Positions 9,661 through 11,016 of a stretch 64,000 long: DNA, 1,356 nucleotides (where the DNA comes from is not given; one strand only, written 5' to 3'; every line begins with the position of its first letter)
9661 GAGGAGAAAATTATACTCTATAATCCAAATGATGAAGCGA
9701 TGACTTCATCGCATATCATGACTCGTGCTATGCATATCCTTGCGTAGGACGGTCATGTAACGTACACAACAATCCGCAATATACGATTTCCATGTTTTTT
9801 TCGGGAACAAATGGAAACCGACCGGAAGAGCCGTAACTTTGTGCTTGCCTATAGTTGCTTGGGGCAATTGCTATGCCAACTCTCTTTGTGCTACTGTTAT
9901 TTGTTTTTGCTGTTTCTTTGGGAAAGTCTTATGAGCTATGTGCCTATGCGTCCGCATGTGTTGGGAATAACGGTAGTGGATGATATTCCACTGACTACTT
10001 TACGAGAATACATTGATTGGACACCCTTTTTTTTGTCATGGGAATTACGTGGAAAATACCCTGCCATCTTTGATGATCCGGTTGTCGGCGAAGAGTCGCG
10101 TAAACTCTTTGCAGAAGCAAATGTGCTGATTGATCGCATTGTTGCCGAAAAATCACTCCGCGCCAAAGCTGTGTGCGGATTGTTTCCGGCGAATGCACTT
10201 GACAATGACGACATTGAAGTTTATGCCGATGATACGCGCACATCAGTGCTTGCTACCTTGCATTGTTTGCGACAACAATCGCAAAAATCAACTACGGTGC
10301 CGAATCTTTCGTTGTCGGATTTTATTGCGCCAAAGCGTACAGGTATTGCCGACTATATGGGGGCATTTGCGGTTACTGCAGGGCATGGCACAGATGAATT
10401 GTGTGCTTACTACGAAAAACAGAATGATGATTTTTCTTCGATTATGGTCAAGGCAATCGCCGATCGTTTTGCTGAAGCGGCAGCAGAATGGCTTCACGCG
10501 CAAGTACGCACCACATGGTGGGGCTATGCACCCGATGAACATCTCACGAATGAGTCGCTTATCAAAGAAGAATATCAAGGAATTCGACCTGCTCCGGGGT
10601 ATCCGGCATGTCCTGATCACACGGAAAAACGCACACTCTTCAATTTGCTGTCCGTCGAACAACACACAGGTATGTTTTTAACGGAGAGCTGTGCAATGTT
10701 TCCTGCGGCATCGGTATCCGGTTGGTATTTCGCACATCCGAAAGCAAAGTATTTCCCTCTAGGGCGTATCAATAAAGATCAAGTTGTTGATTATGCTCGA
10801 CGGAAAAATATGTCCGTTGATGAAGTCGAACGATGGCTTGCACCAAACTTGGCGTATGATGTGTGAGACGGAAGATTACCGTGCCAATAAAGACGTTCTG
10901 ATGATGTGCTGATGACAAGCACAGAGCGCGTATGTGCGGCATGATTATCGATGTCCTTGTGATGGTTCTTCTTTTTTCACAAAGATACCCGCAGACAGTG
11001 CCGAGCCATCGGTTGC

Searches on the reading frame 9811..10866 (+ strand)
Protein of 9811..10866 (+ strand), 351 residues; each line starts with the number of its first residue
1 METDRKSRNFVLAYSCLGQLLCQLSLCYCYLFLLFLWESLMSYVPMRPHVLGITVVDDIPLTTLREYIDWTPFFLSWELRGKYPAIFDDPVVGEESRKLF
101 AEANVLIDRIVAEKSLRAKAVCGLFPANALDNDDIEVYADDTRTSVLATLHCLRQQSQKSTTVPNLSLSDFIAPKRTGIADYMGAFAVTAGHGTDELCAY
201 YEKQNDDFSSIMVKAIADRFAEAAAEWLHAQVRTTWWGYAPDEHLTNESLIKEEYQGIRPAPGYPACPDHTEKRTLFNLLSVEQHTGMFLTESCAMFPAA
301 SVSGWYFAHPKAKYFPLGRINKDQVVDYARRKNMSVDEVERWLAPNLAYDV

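Call 59: search_protein_families(library=pfam, proteins=[window:9811-10866:+], max_evalue=0.00001)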
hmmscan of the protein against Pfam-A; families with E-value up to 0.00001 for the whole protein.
window:9811-10866:+ (351 aa): 1 family
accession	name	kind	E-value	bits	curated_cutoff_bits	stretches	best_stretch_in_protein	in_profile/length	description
PF02965.22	Met_synt_B12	-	4.5e-127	423.6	25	1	61-333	2-273/273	Vitamin B12 dependent methionine synthase, activation domain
